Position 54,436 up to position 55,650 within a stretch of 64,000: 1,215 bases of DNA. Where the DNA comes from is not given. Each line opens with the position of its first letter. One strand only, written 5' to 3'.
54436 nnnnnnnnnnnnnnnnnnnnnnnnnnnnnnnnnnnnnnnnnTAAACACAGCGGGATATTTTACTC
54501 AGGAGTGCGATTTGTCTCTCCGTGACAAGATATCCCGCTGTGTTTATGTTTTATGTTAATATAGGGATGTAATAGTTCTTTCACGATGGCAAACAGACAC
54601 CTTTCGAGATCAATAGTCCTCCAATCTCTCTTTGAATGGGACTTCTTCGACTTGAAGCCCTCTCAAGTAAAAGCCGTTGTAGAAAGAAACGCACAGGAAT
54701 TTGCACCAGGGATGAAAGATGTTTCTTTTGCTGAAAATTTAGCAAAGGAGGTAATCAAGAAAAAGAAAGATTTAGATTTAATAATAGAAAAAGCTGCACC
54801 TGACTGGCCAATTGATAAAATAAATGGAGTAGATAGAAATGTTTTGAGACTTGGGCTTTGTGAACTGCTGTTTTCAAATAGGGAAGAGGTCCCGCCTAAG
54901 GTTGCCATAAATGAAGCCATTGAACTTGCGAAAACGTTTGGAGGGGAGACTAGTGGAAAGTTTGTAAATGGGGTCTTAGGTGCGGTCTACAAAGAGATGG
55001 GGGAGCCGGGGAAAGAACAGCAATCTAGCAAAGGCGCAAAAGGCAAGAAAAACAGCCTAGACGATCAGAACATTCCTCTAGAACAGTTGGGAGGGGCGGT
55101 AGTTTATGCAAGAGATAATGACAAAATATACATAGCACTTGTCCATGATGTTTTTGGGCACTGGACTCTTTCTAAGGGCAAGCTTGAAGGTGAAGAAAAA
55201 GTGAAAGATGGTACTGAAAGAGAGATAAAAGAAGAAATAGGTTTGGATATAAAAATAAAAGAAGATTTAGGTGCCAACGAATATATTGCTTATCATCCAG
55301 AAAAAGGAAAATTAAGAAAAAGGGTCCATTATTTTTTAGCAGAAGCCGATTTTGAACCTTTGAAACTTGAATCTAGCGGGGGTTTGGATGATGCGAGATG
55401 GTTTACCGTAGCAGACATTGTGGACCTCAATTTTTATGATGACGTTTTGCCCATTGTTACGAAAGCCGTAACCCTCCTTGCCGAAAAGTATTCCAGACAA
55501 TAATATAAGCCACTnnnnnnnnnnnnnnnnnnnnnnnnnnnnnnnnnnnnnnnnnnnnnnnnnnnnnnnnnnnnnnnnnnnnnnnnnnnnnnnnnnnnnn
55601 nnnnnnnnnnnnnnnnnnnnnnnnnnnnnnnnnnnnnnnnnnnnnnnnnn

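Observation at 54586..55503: NusB fused to a NUDIX hydrolase domain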

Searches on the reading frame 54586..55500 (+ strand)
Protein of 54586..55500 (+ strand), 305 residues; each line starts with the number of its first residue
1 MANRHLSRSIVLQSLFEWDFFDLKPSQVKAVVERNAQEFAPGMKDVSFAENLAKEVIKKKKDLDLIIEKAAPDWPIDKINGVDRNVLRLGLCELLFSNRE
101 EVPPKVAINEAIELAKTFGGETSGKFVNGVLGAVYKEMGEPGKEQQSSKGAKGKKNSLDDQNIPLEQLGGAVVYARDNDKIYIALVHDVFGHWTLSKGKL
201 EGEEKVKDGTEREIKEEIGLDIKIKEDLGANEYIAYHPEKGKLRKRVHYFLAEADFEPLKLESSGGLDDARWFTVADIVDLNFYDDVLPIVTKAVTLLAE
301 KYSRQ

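Call 3: search_protein_families(library=pfam, proteins=[window:54586-55500:+], max_evalue=0.1)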
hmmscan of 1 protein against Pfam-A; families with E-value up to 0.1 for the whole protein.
window:54586-55500:+ (305 aa): 2 families
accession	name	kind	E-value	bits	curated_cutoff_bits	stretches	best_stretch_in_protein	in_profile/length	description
PF01029.23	NusB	-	7.5e-33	114.2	23.1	1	7-136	3-133/133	NusB family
PF00293.34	NUDIX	-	8.8e-12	45.6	21.1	1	173-281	8-121/134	NUDIX domain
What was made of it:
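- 54586..55503 (+): nusB::nudix ORF, 305 aa plus stop codon. Both Pfam domains lie in one frame (call 3).
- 54586..55002 (+): NusB domain (aa 1-139), all-helical. PF01029 E=7.5e-33 (call 3).
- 55081..55500 (+): Nudix domain (aa 166-305), alpha/beta/alpha sandwich. PF00293 E=8.8e-12 (call 3).
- On Nudix hydrolase superfamily (PF00293): 45.6 bits against 21.1 (call 3).
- Checked: Pfam NUDIX covers aa 173-281 (E=8.8e-12, 45.6 bits against a cutoff of 21) (call 3).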

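Call 4: search_protein_families(library=ncbifam, proteins=[window:54586-55500:+], max_evalue=0.1)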
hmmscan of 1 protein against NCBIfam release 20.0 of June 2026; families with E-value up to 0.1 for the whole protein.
window:54586-55500:+ (305 aa): 23 families
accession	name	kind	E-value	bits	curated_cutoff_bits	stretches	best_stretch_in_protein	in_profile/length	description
TIGR01951.1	nusB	equivalog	3.8e-36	124.2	88.35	1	4-137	2-130/131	transcription antitermination factor NusB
NF001223.0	PRK00202.1-1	equivalog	3.7e-23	82.2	131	1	3-137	8-143/146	transcription antitermination factor NusB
NF001230.0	PRK00202.2-5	equivalog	2.2e-15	56.8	132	1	8-137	26-150/165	transcription antitermination factor NusB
NF011494.0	PRK14902.1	equivalog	2.3e-13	49.8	319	1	37-140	32-131/444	16S rRNA (cytosine(967)-C(5))-methyltransferase RsmB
NF011493.0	PRK14901.1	equivalog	1.9e-09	36.9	540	1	31-141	25-132/447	16S rRNA (cytosine(967)-C(5))-methyltransferase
TIGR00563.1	rsmB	equivalog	1.1e-08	34.7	269.05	1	43-145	33-130/437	16S rRNA (cytosine(967)-C(5))-methyltransferase RsmB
NF052459.1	OxoGTPPhMutT1Mycb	equivalog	6.5e-07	28.7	475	1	170-282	5-113/292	8-oxo-(d)GTP phosphatase MutT1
NF001936.0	PRK00714.1-3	equivalog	0.00012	22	118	1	178-226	22-71/155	RNA pyrophosphohydrolase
NF006961.0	PRK09438.1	equivalog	0.0002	20.8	103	1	172-225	14-66/151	dihydroneopterin triphosphate diphosphatase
NF012016.0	PRK15472.1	equivalog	0.00032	20.4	95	1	189-225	28-65/141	nucleoside triphosphatase NudI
NF006530.0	PRK08999.1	equivalog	0.00033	19.8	245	1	188-228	30-70/315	Nudix family hydrolase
NF011495.0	PRK14903.1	equivalog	0.00039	19.4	503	1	44-136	37-121/431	16S rRNA (cytosine(967)-C(5))-methyltransferase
NF003788.0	PRK05379.1-5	equivalog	0.00044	19.6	354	1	191-291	238-344/351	bifunctional nicotinamide-nucleotide adenylyltransferase/Nudix hydroxylase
NF008044.0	PRK10776.1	equivalog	0.0013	18.7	148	1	179-235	16-75/130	8-oxo-dGTP diphosphatase MutT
NF008149.0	PRK10901.1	equivalog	0.0014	17.7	375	1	29-149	30-144/434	16S rRNA (cytosine(967)-C(5))-methyltransferase RsmB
TIGR00586.1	mutt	equivalog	0.026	14.5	97.9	1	175-229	13-70/129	8-oxo-dGTP diphosphatase MutT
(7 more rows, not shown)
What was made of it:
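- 54586..55002 (+): TIGR01951 scores 124 bits against a cutoff of 88 (call 4).
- On NusB (transcription antitermination factor): 124.2 bits against 88.35 (call 4); 114.2 bits against 23.1 (call 3).
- On MutT1 (mycobacterial 8-oxo-(d)GTP phosphatase) and MutT: TIGR00586 scores 14.5 against 97.9 (call 4).
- Checked: The NCBIfam nusB equivalog TIGR01951 scores 124 bits against a cutoff of 88 (call 4).
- It passes the TIGR01951 equivalog cutoff (call 4). The best NCBIfam Nudix hit is MutT1 (call 4).
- Tried and rejected: Rejected on curated HMM cutoffs (call 4).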

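Call 5: find_homologous_proteins(query=window:54586-55500:+, max_evalue=0.00001)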
Query window:54586-55500:+ (305 aa): 8000 proteins with E <= 0.00001 among 8000 candidates; the best 120 are listed.
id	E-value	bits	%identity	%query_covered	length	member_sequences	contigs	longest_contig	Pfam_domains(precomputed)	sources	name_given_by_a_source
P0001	5.5e-182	622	90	100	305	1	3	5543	PF00293.35,PF01029.24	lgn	-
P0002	4.6e-180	616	88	100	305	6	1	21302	PF00293.35,PF01029.24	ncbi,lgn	ncbi:MAG: transcription antitermination factor NusB [Minisyncoccia bacterium]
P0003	7.2e-175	599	87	100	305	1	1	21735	PF00293.35,PF01029.24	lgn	-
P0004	8.5e-175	599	87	99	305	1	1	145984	PF00293.35,PF01029.24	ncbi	-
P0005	1.7e-169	581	85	100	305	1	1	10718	PF00293.35,PF01029.24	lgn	-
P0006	3.5e-169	580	84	100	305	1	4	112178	PF00293.35,PF01029.24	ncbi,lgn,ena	-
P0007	4.8e-169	580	85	100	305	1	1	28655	PF00293.35,PF01029.24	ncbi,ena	-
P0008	2.9e-165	568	85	100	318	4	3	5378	PF00293.35,PF01029.24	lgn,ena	-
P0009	1.7e-164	565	84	100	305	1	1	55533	PF00293.35,PF01029.24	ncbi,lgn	-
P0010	2.1e-163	561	83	99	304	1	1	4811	PF00293.35,PF01029.24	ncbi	-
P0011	5.3e-136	471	68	99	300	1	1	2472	PF00293.35,PF01029.24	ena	-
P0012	1.3e-135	470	71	98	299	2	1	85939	PF00293.35,PF01029.24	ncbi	-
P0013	2.1e-135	469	71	98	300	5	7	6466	PF00293.35,PF01029.24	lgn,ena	-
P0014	2.3e-135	469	69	99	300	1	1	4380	PF00293.35,PF01029.24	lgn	-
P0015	1.6e-133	463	67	99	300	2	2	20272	PF00293.35,PF01029.24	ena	-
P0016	6.3e-133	461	70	98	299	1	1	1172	PF00293.35,PF01029.24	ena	-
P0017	7.4e-133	461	69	99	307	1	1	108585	PF00293.35,PF01029.24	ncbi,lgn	-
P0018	8.5e-133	461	68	99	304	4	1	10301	PF00293.35,PF01029.24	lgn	-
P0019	9.3e-133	461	68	99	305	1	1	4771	PF00293.35,PF01029.24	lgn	-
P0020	2.5e-132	459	70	98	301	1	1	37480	PF00293.35,PF01029.24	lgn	-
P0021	4.1e-132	459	69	98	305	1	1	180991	PF00293.35,PF01029.24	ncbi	-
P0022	4.2e-132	459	69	99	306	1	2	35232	PF00293.35,PF01029.24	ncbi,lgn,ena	-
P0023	7.3e-132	458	67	100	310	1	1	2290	PF00293.35,PF01029.24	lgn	-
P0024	7.7e-132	458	67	98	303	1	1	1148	PF00293.35,PF01029.24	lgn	-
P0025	8.2e-132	458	66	100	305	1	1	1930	PF00293.35,PF01029.24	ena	-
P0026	1.2e-131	457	70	98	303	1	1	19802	PF00293.35,PF01029.24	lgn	-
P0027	1.3e-131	457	70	98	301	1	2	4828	PF00293.35,PF01029.24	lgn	-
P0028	1.4e-131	457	69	98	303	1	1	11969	PF00293.35,PF01029.24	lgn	-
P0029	1.6e-131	457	69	99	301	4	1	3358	PF00293.35,PF01029.24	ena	-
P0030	1.7e-131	457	69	98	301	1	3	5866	PF00293.35,PF01029.24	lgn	-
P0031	1.9e-131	456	70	98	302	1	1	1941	PF00293.35,PF01029.24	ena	-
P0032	3.5e-131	456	69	98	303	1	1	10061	PF00293.35,PF01029.24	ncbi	-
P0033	3.9e-131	455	70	99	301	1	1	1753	PF00293.35,PF01029.24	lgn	-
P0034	5.6e-131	455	66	99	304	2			PF00293.35,PF01029.24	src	-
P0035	1.3e-130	454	69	98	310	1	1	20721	PF00293.35,PF01029.24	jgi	-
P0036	1.4e-130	454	68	100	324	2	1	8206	PF00293.35,PF01029.24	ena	-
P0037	2.7e-130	453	68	99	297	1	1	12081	PF00293.35,PF01029.24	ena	-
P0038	2.9e-130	453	68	98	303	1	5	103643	PF00293.35,PF01029.24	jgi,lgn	-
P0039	3.6e-130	452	69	98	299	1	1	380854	PF00293.35,PF01029.24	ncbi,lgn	-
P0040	3.8e-130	452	67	98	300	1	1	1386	PF00293.35,PF01029.24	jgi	jgi:N utilization substance protein B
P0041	4.7e-130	452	68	98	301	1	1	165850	PF00293.35,PF01029.24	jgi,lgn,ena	-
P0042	5.5e-130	452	67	99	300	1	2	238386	PF00293.35,PF01029.24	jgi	jgi:N utilization substance protein B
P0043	7.5e-130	451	68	98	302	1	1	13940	PF00293.35,PF01029.24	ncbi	-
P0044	8.0e-130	451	67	99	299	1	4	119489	PF00293.35,PF01029.24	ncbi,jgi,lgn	-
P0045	1.0e-129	451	70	98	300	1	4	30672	PF00293.35,PF01029.24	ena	-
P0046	1.4e-129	450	68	98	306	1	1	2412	PF00293.35,PF01029.24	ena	-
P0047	1.7e-129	450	67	99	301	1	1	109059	PF00293.35,PF01029.24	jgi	jgi:N utilization substance protein B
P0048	1.9e-129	450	66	99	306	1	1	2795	PF00293.35,PF01029.24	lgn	-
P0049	2.5e-129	450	67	99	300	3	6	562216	PF00293.35,PF01029.24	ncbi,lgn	ncbi:MAG: transcription antitermination factor NusB [Candidatus Paceibacterota bacterium]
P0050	2.9e-129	449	68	99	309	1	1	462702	PF00293.35,PF01029.24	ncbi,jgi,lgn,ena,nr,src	ncbi:MAG TPA: transcription antitermination factor NusB [Candidatus Paceibacterota bacterium]|nr:tra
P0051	3.5e-129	449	68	99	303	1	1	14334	PF00293.35,PF01029.24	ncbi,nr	ncbi:MAG: transcription antitermination factor NusB [Candidatus Pacebacteria bacterium]|nr:transcrip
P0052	3.8e-129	449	68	98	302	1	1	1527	PF00293.35,PF01029.24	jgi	jgi:transcription antitermination protein NusB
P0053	4.0e-129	449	67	99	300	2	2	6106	PF00293.35,PF01029.24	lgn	-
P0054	4.2e-129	449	67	99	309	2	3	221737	PF00293.35,PF01029.24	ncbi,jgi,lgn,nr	ncbi:MAG: transcription antitermination factor NusB [Candidatus Taylorbacteria bacterium]|nr:transcr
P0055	4.3e-129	449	66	99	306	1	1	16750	PF00293.35,PF01029.24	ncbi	-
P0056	4.4e-129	449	66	99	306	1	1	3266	PF00293.35,PF01029.24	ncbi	-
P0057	4.5e-129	449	68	99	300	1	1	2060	PF00293.35,PF01029.24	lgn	-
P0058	5.0e-129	449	66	99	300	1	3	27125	PF00293.35,PF01029.24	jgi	-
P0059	5.0e-129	449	68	98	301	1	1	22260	PF00293.35,PF01029.24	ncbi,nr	ncbi:MAG TPA: transcription antitermination factor NusB [Candidatus Paceibacterota bacterium]|nr:tra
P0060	6.3e-129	448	67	99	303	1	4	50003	PF00293.35,PF01029.24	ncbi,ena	-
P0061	6.5e-129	448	69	98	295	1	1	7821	PF00293.35,PF01029.24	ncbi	-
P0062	7.4e-129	448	66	99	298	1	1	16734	PF00293.35,PF01029.24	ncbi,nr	ncbi:transcription antitermination factor NusB [Candidatus Parcubacteria bacterium]|nr:transcription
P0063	8.3e-129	448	67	99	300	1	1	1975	PF00293.35,PF01029.24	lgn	-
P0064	8.4e-129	448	67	99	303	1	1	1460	PF00293.35,PF01029.24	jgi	jgi:transcription antitermination protein NusB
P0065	1.1e-128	447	68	99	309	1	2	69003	PF00293.35,PF01029.24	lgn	-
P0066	1.1e-128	447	67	98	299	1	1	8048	PF00293.35,PF01029.24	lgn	-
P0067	1.6e-128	447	67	99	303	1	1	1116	PF00293.35,PF01029.24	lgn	-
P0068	1.6e-128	447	68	98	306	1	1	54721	PF00293.35,PF01029.24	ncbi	-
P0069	1.6e-128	447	67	99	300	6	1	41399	PF00293.35,PF01029.24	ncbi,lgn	ncbi:MAG: transcription antitermination factor NusB [Patescibacteria group bacterium]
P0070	1.7e-128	447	67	99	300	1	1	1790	PF00293.35,PF01029.24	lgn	-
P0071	1.8e-128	447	68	98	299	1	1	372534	PF00293.35,PF01029.24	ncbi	-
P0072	2.5e-128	446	65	99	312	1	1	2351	PF00293.35,PF01029.24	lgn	-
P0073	2.6e-128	446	67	99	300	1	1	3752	PF00293.35,PF01029.24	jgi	jgi:N utilization substance protein B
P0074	2.7e-128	446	67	99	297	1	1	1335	PF00293.35,PF01029.24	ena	-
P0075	3.1e-128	446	68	98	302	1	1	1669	PF00293.35,PF01029.24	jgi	jgi:N utilization substance protein B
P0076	3.9e-128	446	64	100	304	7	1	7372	PF00293.35,PF01029.24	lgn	-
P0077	4.5e-128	445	68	98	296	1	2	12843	PF00293.35,PF01029.24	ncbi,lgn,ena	-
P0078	4.8e-128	445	67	99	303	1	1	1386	PF00293.35,PF01029.24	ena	-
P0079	4.8e-128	445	68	98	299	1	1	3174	PF00293.35,PF01029.24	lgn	-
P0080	4.9e-128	445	67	98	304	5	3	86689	PF00293.35,PF01029.24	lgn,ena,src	-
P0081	5.3e-128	445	68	99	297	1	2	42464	PF00293.35,PF01029.24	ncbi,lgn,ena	-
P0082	5.4e-128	445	67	99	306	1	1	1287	PF00293.35,PF01029.24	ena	-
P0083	5.6e-128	445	68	98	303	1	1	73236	PF00293.35,PF01029.24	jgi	jgi:transcription antitermination protein NusB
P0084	6.0e-128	445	68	98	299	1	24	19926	PF00293.35,PF01029.24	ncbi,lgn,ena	-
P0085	8.2e-128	445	67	99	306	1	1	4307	PF00293.35,PF01029.24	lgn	-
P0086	8.8e-128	444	67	99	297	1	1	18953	PF00293.35,PF01029.24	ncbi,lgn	-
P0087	9.1e-128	444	67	99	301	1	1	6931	PF00293.35,PF01029.24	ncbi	-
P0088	9.1e-128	444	68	97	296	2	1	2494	PF00293.35,PF01029.24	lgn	-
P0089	1.2e-127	444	66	99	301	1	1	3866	PF00293.35,PF01029.24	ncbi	-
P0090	1.6e-127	444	67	99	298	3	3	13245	PF00293.35,PF01029.24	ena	-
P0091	1.7e-127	444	67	99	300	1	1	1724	PF00293.35,PF01029.24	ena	-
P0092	1.7e-127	443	69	99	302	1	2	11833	PF00293.35,PF01029.24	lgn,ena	-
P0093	2.4e-127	443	67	99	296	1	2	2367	PF00293.35,PF01029.24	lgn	-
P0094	2.5e-127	443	67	99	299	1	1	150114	PF00293.35,PF01029.24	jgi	jgi:transcription antitermination protein NusB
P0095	2.5e-127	443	63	100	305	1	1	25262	PF00293.35,PF01029.24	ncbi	-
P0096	2.5e-127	443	66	98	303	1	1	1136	PF00293.35,PF01029.24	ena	-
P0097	2.5e-127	443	69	99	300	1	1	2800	PF00293.35,PF01029.24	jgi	jgi:N utilization substance protein B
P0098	2.6e-127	443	66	98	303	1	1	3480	PF00293.35,PF01029.24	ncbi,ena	-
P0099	2.7e-127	443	69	99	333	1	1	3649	PF00293.35,PF01029.24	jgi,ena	-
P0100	2.7e-127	443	66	99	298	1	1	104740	PF00293.35,PF01029.24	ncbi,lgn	-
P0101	2.9e-127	443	68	95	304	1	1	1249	PF00293.35,PF01029.24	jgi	jgi:N utilization substance protein B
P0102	3.0e-127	443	68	98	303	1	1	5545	PF00293.35,PF01029.24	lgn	-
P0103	3.5e-127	442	66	99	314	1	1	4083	PF00293.35,PF01029.24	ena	-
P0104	3.9e-127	442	68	99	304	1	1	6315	PF00293.35,PF01029.24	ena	-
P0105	4.0e-127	442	66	99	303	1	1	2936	PF00293.35,PF01029.24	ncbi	-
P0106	4.0e-127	442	68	99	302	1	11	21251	PF00293.35,PF01029.24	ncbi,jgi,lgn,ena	ncbi:MAG TPA: transcription antitermination factor NusB [Candidatus Paceibacterota bacterium]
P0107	4.1e-127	442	66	99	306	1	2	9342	PF00293.35,PF01029.24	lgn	-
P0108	4.2e-127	442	67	98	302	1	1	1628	PF00293.35,PF01029.24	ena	-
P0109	4.4e-127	442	67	99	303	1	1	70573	PF00293.35,PF01029.24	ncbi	-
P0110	5.2e-127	442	68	99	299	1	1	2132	PF00293.35,PF01029.24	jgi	jgi:N utilization substance protein B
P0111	5.2e-127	442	67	99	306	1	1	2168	PF00293.35,PF01029.24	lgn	-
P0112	5.4e-127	442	67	99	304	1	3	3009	PF00293.35,PF01029.24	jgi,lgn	jgi:N utilization substance protein B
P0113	5.5e-127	442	66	100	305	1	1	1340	PF00293.35,PF01029.24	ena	-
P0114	6.0e-127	442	67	100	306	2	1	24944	PF00293.35,PF01029.24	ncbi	-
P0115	6.2e-127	442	67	99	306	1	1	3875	PF00293.35,PF01029.24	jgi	jgi:N utilization substance protein B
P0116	6.4e-127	442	67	99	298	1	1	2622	PF00293.35,PF01029.24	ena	-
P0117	7.2e-127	441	65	98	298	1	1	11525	PF00293.35,PF01029.24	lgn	-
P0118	7.4e-127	441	67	99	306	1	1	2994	PF00293.35,PF01029.24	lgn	-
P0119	7.5e-127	441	67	98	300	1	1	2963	PF00293.35,PF01029.24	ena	-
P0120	7.6e-127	441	67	99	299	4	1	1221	PF00293.35,PF01029.24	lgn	-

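Call 12: find_related_loci(query=window:54586-55500:+, collection=genome_contigs, flank=5000)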
Query window:54586-55500:+ (305 aa) in genome_contigs; peptide patterns used: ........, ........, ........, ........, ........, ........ (x = any residue, [..] = any of these).
599 stretches matched a pattern (row limit reached: there are more); 530 encode a relative of the query (tblastn E <= 1e-3); the best 80 are kept; 80 distinct loci.
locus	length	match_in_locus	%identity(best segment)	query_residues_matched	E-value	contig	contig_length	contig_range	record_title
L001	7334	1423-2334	88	1-304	0e+0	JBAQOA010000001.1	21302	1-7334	MAG: Minisyncoccia bacterium isolate MFD12002_ilm_asm_bin21 k127_47225, whole genome shotgun sequence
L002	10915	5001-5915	84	1-305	1e-174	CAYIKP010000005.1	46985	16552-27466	MAG TPA_asm: uncultured Candidatus Saccharibacteria bacterium isolate ERP119705_co23_581 genome assembly, contig: NODE_4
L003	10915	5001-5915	85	1-305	4e-171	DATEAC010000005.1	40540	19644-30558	MAG TPA_asm: Candidatus Paceibacterota bacterium isolate SMAG_U8208 k141_337721, whole genome shotgun sequence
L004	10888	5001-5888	71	1-298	2e-141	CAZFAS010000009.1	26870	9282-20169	MAG TPA_asm: uncultured Candidatus Saccharibacteria bacterium isolate SRP278252_co2_162 genome assembly, contig: NODE_35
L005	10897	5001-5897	67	1-301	3e-139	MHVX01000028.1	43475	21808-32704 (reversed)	MAG: Candidatus Zambryskibacteria bacterium RIFCSPHIGHO2_12_FULL_43_12b rifcsphigho2_12_scaffold_825, whole genome shotg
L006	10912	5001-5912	69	1-301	1e-138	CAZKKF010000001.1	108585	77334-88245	MAG TPA_asm: uncultured Candidatus Saccharibacteria bacterium isolate SRP344714_co1_88 genome assembly, contig: NODE_438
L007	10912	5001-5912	67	1-304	3e-137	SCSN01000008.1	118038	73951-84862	MAG: Patescibacteria group bacterium isolate FW215_bin.14 FW215_bin.14-53749, whole genome shotgun sequence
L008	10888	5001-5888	67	1-300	1e-136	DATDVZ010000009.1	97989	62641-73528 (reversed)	MAG TPA_asm: Candidatus Paceibacterota bacterium isolate SMAG_U8097 k141_1496325, whole genome shotgun sequence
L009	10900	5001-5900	68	1-301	9e-137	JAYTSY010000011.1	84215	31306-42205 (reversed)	MAG: bacterium isolate GFS_5288 GFS_5288_10, whole genome shotgun sequence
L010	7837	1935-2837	66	1-301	6e-135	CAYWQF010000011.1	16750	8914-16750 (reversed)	MAG TPA_asm: uncultured Candidatus Saccharibacteria bacterium isolate SRP292972_co3_134 genome assembly, contig: NODE_16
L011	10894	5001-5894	67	1-301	3e-134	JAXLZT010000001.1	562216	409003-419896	MAG: Candidatus Paceibacterota bacterium isolate STL-PAT9 C4.155.fa-1, whole genome shotgun sequence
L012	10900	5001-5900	67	1-301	9e-134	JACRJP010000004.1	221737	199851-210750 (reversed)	MAG: Candidatus Taylorbacteria bacterium isolate NC_groundwater_1832_Pr3_B-0.1um_40_24 SR-2_scaffold_141_2665405, whole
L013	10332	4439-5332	67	1-300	2e-133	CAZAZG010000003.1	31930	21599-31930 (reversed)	MAG TPA_asm: uncultured Candidatus Saccharibacteria bacterium isolate SRP128246_co1_329 genome assembly, contig: NODE_22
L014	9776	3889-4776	66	1-301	2e-133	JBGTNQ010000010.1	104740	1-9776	MAG: Candidatus Paceibacteria bacterium isolate JTS-RE391 k141_5632900, whole genome shotgun sequence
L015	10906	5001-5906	67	1-301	2e-133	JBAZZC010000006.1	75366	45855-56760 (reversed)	MAG: Candidatus Paceibacterota bacterium isolate SO_2017_GW1_97 NODE_2017_length_75366_cov_1.482037_OW334_2017, whole ge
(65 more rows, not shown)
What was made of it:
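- At least 80 species-level genomes encode it full length, out of 530 candidate loci (call 12).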

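Call 33: predict_structure(alignment_id=A1)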
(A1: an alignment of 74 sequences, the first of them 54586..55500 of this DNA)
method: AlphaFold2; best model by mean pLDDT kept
length: 305 residues; sequences in the alignment: 74
mean_pLDDT: 84.0   pTM: 0.48
mean pLDDT of the five models: 84.0, 83.1, 82.9, 82.7, 81.1
residues with pLDDT >= 90: 155; 70-90: 112; 50-70: 16; < 50: 22
segments of 3 or more residues with pLDDT < 50: 140-159
pLDDT, mean of each block of 10 residues (from residue 1): 79 95 93 94 87 95 92 89 96 86 86 92 88 78 34 35 81 92 89 89 89 92 93 70 85 93 78 86 84 89 66
secondary structure, 60 per line:
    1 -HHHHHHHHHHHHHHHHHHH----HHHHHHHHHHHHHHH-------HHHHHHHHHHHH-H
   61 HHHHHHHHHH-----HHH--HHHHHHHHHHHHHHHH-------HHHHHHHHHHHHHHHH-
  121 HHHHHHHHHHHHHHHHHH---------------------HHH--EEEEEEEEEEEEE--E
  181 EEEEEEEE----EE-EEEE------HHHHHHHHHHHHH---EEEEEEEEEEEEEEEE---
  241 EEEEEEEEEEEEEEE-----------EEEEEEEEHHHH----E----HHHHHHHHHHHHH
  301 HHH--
elements in order: H2-20 H25-39 H47-58 H60-70 H81-96 H104-119 H121-138 E165-177 E180-188 E196-199 H206-218 E222-237 E241-255 E267-274 H275-278 H288-303
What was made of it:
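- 55003..55080 (+): Flexible linker (aa 140-165), beginning with the conserved GEPGK motif followed by a Lys-rich patch. AF2 pLDDT is below 50 for aa 140-159, and full-length pTM is 0.48, so no fixed domain orientation is predicted (call 33).
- On NusB (transcription antitermination factor): AF2 pLDDT is 86-96 over most of aa 11-130 (call 33).
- Checked: The Lys/Gly-rich linker (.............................) is present and is predicted disordered (pLDDT about 34; call 33).
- The domains are independent and joined by a disordered linker (call 33). No stable interface between the domains is predicted (pTM 0.48; call 33). No interface with NusB is predicted (call 33).
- Tried and rejected: Not supported: pTM 0.48 and a disordered linker (call 33).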
